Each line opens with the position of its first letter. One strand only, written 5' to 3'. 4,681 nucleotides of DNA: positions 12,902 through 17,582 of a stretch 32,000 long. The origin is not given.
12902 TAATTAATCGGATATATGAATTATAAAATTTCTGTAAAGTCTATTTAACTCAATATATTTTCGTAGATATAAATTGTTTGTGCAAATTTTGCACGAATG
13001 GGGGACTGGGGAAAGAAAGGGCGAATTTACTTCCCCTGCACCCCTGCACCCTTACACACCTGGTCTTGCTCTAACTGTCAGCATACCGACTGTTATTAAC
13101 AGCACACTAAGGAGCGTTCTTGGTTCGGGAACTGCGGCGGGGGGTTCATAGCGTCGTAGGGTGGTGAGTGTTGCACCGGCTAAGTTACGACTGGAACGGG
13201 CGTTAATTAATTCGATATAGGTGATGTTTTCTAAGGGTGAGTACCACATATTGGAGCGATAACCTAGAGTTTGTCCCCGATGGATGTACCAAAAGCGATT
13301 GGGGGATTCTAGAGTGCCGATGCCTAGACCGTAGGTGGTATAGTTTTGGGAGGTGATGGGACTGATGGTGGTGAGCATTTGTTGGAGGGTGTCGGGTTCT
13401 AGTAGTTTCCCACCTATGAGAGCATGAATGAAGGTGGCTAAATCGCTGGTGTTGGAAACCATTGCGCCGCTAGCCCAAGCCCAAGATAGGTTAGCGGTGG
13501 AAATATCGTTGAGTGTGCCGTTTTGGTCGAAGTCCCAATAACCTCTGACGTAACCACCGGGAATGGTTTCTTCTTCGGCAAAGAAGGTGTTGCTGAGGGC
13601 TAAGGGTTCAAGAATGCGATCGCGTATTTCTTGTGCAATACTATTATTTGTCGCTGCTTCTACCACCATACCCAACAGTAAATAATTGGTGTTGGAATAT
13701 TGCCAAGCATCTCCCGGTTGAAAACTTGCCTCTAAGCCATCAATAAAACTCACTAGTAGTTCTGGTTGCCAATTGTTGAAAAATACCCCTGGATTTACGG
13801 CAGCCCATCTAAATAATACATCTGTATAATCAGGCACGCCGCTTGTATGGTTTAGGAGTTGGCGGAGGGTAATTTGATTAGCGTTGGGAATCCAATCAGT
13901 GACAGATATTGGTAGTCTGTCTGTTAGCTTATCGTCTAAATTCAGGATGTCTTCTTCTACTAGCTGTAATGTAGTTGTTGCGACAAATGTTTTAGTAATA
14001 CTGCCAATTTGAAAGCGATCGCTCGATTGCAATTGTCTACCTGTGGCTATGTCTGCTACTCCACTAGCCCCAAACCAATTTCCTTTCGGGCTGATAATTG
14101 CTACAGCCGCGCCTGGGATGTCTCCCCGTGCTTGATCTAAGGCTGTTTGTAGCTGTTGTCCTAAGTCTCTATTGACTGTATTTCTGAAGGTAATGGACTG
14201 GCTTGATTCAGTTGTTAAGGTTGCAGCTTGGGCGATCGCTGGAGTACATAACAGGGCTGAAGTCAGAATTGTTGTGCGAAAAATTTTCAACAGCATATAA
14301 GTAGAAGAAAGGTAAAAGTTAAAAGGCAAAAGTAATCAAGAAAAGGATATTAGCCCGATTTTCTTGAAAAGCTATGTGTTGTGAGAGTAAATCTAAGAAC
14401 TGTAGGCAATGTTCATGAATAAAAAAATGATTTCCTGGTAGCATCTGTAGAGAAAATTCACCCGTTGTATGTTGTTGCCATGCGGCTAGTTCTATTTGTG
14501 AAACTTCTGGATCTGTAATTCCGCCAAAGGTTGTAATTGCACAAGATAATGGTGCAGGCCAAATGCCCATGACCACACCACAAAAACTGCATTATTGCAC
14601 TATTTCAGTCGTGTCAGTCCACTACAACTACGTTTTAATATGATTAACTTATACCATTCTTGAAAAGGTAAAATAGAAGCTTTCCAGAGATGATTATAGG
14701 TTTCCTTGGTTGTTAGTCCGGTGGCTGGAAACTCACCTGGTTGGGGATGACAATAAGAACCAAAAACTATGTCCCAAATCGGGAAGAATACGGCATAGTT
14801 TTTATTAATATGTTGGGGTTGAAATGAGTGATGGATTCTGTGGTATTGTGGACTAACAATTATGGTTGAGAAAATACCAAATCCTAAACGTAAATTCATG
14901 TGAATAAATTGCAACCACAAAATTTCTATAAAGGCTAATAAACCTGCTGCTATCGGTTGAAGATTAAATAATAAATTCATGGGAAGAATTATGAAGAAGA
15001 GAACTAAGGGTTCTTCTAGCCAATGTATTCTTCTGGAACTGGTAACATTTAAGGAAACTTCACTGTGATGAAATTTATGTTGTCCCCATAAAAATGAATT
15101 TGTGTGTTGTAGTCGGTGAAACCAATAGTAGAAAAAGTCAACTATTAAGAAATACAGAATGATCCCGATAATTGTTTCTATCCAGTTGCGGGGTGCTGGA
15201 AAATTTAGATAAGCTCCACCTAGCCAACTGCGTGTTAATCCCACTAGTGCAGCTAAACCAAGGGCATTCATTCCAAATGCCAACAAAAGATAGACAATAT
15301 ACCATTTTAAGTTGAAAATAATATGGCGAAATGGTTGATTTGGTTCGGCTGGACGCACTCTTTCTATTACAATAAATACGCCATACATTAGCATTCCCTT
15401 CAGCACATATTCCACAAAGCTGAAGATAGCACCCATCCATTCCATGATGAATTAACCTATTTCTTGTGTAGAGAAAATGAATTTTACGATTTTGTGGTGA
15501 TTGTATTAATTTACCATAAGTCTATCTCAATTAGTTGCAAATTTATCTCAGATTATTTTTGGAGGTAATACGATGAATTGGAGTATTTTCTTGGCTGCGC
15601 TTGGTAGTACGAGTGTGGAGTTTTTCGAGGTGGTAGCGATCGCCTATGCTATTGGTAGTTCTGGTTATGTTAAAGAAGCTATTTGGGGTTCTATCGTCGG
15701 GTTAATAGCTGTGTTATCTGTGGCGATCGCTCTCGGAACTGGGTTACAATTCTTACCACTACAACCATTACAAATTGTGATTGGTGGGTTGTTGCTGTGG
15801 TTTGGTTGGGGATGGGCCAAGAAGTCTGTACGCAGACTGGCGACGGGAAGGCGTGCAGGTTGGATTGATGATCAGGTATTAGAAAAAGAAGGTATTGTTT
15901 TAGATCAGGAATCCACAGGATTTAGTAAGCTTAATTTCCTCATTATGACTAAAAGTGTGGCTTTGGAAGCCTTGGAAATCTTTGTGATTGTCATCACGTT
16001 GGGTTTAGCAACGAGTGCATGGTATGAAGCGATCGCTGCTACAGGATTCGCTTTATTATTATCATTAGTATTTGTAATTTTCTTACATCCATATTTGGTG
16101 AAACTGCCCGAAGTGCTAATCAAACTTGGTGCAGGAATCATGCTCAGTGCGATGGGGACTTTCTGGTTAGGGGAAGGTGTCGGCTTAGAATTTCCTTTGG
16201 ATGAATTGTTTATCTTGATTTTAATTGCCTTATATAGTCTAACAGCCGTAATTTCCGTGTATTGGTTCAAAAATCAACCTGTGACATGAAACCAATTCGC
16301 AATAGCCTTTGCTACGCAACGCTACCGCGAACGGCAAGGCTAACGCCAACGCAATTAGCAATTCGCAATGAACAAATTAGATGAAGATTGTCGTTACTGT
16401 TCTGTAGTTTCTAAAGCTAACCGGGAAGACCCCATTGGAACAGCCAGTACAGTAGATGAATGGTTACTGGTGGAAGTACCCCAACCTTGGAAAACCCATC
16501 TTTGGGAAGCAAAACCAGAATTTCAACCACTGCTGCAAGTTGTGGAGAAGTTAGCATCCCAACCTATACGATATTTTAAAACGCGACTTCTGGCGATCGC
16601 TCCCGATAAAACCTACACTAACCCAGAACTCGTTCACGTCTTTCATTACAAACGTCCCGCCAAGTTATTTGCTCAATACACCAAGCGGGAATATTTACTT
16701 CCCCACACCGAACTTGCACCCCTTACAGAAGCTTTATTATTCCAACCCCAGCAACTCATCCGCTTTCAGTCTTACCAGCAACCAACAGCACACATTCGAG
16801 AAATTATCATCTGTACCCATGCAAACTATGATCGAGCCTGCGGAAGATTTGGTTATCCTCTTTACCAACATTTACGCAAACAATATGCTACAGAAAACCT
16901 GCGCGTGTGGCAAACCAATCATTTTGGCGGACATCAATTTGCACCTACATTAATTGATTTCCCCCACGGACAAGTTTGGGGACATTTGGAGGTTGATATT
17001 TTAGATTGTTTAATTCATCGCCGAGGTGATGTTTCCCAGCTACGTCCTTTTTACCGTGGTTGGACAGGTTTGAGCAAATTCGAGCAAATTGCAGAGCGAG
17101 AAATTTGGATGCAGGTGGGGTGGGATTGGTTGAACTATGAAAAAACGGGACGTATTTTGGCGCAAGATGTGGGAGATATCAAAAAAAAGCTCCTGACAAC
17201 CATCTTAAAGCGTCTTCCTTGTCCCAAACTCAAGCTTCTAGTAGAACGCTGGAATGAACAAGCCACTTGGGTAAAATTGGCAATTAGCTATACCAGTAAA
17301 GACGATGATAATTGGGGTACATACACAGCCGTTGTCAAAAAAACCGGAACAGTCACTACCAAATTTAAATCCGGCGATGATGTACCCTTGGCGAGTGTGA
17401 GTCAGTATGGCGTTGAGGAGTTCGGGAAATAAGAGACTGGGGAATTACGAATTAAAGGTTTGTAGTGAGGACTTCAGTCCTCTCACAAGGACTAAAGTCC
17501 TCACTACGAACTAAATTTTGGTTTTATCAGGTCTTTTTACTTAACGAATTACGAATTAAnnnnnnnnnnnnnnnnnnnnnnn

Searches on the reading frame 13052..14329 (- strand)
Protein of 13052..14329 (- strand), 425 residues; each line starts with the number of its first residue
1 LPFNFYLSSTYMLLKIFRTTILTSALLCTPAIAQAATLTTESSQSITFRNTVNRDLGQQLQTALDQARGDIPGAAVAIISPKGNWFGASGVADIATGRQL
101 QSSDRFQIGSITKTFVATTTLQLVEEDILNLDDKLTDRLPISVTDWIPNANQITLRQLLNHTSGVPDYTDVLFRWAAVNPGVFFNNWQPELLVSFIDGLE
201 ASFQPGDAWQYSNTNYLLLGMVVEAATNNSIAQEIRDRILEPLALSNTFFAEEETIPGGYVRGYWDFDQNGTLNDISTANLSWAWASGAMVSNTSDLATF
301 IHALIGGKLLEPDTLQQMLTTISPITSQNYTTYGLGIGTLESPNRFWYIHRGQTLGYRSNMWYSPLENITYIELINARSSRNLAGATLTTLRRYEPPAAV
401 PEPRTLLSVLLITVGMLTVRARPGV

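Call 68: search_protein_families(library=pfam, proteins=[window:13052-14329:-], max_evalue=0.00001)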
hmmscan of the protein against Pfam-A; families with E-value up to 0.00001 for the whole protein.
window:13052-14329:- (425 aa): 1 family
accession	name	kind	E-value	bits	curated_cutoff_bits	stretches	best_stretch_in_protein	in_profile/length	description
PF00144.29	Beta-lactamase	-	8.2e-62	209.7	27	1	67-380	10-313/329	Beta-lactamase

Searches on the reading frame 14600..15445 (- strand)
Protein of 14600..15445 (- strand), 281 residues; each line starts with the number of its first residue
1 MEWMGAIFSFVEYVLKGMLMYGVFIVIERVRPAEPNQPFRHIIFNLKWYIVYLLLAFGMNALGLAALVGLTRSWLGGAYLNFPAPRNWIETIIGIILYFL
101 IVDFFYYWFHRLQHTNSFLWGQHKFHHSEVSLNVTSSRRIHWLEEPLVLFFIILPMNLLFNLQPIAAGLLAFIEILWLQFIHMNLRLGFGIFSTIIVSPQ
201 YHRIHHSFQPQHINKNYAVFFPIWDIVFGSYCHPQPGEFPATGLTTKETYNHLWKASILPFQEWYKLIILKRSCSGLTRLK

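Call 68: search_protein_families(library=pfam, proteins=[window:14600-15445:-], max_evalue=0.00001)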
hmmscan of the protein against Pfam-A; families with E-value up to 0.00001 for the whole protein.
window:14600-15445:- (281 aa): 1 family
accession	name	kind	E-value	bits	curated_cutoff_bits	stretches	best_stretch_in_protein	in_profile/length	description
PF04116.19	FA_hydroxylase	-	9.9e-28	97.6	31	1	96-230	2-132/132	Fatty acid hydroxylase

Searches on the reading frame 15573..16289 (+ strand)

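Call 68: search_protein_families(library=pfam, proteins=[window:15573-16289:+], max_evalue=0.00001)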
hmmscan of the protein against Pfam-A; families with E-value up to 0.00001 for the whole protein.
window:15573-16289:+ (238 aa): 1 family
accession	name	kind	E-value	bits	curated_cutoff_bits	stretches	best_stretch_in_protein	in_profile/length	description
PF16955.11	OFeT_1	-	3.7e-07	30.5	26.9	1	1-221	1-198/207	Ferrous iron uptake permease, iron-lead transporter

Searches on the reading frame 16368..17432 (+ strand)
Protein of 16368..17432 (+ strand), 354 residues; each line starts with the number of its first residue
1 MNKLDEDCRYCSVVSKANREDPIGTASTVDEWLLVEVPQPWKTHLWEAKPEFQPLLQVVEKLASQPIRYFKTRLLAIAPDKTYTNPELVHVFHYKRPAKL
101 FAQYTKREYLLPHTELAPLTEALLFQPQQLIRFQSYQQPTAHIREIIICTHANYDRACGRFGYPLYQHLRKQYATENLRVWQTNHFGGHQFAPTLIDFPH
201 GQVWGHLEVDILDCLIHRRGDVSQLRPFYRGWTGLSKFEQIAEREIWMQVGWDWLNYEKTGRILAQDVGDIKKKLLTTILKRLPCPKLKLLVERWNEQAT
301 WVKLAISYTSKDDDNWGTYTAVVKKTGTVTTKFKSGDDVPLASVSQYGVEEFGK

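Call 68: search_protein_families(library=pfam, proteins=[window:16368-17432:+], max_evalue=0.00001)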
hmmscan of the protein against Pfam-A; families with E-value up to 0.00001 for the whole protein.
window:16368-17432:+ (354 aa): 1 family
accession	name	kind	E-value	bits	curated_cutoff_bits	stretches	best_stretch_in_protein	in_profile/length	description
PF06999.17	Suc_Fer-like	-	7.3e-34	117.9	34.9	1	23-231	2-191/191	Sucrase/ferredoxin-like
